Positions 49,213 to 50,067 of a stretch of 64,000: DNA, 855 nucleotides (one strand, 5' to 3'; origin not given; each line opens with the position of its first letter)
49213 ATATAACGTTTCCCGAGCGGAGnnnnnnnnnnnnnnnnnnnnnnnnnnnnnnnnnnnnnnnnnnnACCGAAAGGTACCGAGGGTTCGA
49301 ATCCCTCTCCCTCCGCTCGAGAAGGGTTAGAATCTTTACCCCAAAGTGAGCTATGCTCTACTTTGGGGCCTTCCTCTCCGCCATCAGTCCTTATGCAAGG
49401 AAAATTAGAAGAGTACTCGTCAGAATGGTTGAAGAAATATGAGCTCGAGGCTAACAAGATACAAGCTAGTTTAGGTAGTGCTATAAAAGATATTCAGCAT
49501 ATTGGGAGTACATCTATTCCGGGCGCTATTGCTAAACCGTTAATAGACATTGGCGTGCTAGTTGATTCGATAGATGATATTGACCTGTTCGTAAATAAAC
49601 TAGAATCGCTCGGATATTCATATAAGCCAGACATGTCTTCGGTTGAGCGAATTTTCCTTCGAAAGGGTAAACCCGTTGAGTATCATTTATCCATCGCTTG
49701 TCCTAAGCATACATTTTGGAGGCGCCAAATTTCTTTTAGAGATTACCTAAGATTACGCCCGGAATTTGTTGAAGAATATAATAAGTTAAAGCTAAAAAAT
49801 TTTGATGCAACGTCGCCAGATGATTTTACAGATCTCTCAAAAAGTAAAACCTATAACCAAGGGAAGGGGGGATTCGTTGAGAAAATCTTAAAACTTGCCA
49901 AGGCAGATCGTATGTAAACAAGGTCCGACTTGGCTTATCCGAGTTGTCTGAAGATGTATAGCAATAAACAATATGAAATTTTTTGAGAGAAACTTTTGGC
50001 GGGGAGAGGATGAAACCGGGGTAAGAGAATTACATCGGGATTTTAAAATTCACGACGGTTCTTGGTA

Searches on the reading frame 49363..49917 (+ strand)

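Call 86: search_protein_families(library=phrogs, proteins=[window:49363-49917:+], max_evalue=0.01)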
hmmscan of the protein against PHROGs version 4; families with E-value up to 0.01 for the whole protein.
window:49363-49917:+ (184 aa): 1 family
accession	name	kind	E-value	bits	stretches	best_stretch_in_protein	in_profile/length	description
phrog_24971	-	unknown function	4e-28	99.2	1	12-180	4-167/174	-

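Call 88: search_protein_families(library=pfam, proteins=[window:49363-49917:+], max_evalue=0.01)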
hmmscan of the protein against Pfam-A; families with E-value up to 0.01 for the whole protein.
window:49363-49917:+ (184 aa): 1 family
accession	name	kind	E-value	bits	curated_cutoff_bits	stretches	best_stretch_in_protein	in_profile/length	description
PF04229.20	GrpB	-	3e-37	128.7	25.5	1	15-177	4-158/159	GrpB protein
